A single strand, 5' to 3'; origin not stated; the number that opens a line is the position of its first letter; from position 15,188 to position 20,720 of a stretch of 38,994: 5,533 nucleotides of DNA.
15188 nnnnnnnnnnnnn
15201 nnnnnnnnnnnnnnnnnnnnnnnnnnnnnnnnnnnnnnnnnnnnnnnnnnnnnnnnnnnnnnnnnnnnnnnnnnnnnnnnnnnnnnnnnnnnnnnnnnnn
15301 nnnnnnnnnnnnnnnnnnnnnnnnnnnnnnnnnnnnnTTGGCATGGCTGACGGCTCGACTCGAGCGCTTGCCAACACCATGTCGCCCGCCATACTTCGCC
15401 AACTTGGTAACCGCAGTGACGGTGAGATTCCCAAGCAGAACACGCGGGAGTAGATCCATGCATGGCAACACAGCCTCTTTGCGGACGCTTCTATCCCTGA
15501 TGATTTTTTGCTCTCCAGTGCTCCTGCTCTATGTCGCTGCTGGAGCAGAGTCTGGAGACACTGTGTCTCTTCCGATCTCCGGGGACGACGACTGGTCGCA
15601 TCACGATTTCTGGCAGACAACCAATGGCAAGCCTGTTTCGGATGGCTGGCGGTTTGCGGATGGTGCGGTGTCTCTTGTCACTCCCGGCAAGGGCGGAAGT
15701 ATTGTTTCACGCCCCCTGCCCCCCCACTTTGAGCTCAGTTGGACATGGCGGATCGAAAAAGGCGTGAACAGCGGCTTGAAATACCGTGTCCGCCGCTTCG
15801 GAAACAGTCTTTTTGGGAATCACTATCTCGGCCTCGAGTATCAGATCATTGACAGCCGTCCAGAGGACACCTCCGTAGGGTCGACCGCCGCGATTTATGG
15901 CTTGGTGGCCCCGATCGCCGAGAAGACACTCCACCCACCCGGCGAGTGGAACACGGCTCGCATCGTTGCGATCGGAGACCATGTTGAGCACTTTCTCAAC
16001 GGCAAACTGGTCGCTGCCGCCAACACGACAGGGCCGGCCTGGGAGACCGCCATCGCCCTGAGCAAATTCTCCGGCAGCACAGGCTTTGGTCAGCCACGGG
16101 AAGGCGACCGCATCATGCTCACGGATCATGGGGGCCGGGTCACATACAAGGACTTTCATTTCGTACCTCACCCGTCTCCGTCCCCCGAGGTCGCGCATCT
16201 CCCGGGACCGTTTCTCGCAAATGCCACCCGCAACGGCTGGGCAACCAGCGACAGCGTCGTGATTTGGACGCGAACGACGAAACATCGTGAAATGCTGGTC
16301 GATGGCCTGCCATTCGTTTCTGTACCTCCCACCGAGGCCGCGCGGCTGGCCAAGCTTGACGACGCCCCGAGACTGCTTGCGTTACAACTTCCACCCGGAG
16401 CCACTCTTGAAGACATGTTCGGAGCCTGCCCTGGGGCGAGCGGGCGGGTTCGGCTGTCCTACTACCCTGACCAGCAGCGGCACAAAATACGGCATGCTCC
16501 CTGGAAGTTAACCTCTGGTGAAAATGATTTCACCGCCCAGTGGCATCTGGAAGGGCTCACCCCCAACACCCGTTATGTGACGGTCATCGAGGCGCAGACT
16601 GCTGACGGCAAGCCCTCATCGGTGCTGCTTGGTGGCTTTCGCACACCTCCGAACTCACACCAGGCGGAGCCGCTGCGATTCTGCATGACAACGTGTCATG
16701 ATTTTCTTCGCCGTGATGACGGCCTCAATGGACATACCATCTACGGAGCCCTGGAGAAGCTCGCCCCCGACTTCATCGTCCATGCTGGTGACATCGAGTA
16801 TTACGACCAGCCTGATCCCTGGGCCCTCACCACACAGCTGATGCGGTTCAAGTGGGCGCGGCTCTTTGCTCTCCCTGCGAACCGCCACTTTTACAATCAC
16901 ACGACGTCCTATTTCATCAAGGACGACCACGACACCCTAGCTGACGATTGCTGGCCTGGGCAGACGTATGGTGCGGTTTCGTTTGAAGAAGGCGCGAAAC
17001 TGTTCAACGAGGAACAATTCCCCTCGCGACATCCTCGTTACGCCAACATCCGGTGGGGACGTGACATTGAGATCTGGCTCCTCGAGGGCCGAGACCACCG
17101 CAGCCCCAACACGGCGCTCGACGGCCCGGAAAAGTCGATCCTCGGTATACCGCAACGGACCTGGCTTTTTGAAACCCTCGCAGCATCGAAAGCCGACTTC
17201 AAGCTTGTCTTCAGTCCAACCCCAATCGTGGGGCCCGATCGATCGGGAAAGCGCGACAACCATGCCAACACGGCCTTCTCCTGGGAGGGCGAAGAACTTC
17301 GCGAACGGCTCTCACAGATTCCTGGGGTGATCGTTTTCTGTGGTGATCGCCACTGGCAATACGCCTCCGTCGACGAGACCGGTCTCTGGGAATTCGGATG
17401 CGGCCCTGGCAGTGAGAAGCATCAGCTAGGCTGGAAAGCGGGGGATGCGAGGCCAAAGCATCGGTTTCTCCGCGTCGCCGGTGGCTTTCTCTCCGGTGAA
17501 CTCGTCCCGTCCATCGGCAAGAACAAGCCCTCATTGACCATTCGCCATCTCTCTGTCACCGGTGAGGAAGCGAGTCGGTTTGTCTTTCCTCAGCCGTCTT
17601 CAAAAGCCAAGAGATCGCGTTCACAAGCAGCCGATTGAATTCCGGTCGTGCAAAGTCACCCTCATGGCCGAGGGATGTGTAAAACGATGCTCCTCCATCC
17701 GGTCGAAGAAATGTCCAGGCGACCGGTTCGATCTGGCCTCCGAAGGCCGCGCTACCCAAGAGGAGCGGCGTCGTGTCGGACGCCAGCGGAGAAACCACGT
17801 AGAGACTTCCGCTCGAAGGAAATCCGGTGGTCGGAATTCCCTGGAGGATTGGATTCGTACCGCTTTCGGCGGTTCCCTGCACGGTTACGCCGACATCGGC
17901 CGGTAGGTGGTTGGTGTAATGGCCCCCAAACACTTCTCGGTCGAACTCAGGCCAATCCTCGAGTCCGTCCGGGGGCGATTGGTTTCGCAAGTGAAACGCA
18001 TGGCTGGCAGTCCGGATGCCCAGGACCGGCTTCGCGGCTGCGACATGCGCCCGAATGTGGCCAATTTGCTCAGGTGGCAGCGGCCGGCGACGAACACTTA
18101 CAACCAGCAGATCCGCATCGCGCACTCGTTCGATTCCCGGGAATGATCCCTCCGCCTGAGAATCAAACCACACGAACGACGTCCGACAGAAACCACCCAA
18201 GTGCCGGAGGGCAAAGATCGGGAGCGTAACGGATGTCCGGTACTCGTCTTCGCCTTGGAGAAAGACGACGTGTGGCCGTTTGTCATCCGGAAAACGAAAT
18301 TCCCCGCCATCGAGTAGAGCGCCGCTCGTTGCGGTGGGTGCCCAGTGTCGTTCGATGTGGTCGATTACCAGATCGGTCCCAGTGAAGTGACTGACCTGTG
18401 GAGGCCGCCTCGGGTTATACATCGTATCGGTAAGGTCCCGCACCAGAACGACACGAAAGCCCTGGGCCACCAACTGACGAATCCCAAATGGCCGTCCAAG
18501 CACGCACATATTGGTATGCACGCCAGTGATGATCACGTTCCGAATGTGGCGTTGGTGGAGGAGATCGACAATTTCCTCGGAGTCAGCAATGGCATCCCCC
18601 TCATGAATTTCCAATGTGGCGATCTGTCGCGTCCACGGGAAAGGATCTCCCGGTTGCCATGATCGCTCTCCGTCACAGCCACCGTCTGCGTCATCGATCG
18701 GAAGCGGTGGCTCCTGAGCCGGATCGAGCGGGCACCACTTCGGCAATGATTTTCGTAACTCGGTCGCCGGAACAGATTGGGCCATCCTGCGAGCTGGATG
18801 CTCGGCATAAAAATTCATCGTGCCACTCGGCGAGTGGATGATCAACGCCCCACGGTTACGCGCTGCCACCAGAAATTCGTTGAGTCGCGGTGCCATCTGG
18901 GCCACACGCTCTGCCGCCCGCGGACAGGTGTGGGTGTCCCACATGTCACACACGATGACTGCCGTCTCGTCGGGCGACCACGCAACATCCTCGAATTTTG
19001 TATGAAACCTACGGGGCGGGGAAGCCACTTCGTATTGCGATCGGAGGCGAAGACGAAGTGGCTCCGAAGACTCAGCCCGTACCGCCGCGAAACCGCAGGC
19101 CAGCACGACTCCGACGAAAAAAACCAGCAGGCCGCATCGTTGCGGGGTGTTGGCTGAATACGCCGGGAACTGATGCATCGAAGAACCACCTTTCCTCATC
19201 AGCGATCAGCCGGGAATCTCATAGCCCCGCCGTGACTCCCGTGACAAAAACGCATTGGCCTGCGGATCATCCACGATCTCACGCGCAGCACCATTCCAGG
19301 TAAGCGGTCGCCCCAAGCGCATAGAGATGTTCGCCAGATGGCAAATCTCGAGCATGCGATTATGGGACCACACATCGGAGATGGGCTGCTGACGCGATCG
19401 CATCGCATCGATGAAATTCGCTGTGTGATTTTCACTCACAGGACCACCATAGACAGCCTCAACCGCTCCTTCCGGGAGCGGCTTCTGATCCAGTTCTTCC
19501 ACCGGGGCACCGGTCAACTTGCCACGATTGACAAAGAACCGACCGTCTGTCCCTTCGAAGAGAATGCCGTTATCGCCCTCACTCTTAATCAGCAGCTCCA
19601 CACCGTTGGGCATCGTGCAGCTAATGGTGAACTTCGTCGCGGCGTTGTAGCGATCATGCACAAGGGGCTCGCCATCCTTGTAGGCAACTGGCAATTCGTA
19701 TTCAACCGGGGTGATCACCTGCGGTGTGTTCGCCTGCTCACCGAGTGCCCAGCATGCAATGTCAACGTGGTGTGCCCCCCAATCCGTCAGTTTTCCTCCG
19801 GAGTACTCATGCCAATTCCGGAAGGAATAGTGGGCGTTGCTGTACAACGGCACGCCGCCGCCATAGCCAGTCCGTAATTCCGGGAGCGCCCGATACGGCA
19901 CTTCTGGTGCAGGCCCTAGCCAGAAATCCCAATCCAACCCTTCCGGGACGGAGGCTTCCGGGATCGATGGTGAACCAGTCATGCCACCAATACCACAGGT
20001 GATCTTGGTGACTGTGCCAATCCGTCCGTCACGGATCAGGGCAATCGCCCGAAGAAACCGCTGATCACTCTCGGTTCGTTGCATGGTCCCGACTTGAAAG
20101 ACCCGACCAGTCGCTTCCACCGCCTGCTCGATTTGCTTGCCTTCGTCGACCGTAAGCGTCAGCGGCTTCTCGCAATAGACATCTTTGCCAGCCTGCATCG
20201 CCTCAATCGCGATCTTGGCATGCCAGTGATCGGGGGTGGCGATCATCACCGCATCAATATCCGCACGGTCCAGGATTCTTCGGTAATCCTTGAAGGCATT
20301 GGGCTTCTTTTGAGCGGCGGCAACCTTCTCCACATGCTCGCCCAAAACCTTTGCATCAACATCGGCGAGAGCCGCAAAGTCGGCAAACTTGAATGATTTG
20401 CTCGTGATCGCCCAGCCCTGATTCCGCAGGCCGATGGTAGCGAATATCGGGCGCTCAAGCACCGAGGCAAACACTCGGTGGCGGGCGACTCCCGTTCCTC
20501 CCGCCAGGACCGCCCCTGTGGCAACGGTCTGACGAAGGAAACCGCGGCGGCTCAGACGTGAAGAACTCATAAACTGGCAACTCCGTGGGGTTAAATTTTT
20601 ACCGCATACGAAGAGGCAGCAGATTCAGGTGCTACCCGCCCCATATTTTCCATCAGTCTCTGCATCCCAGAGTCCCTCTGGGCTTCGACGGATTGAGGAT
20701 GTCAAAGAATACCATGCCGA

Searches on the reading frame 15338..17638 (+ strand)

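Call 6: search_protein_families(library=pfam, proteins=[window:15338-17638:+], max_evalue=0.001)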
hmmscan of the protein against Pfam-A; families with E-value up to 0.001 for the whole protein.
window:15338-17638:+ (766 aa): 3 families
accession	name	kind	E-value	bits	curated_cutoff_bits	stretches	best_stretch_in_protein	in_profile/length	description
PF06439.18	3keto-disac_hyd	-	2.4e-27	96.6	26.8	1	90-273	12-184/187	3-keto-disaccharide hydrolase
PF09423.15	PhoD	-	1.2e-15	57.9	27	1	448-691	1-291/343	PhoD-like phosphatase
PF16655.11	PhoD_N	-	7.6e-05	23.6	30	1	302-415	8-74/90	PhoD-like phosphatase, N-terminal domain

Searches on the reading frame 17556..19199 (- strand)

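Call 6: search_protein_families(library=pfam, proteins=[window:17556-19199:-], max_evalue=0.001)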
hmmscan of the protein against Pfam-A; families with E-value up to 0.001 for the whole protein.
window:17556-19199:- (547 aa): 2 families
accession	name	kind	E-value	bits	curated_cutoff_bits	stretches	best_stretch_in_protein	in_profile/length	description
PF06283.17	ThuA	-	3.2e-11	44.3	33.4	1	353-531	43-208/209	Trehalose utilisation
PF00857.26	Isochorismatase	-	5.2e-11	43.4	27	1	79-259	1-150/175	Isochorismatase domain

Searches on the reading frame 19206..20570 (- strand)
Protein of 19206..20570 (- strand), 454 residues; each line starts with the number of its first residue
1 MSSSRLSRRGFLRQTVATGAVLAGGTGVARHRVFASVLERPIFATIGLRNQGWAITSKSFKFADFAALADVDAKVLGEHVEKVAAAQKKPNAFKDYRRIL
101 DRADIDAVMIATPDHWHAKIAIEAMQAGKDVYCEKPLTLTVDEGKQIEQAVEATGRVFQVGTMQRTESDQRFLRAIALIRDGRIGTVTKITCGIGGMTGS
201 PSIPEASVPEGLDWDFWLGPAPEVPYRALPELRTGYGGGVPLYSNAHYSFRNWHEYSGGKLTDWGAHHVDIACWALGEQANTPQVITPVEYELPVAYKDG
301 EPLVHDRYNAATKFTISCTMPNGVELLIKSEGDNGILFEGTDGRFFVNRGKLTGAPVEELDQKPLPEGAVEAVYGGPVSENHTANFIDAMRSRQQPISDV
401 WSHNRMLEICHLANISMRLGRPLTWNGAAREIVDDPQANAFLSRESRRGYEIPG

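Call 84: search_protein_families(library=pfam, proteins=[window:19206-20570:-], max_evalue=0.001)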
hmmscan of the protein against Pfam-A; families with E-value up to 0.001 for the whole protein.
window:19206-20570:- (454 aa): 3 families
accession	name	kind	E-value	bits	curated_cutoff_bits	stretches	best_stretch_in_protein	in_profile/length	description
PF01408.29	GFO_IDH_MocA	-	2e-18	67.7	24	1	78-161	37-119/120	Oxidoreductase family, NAD-binding Rossmann fold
PF19051.5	GFO_IDH_MocA_C2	-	1e-17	64.9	23.3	1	198-451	38-253/254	Oxidoreductase family, C-terminal alpha/beta domain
PF22725.1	GFO_IDH_MocA_C3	-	6.6e-06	26.6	27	0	250-324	36-96/124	GFO/IDH/MocA C-terminal domain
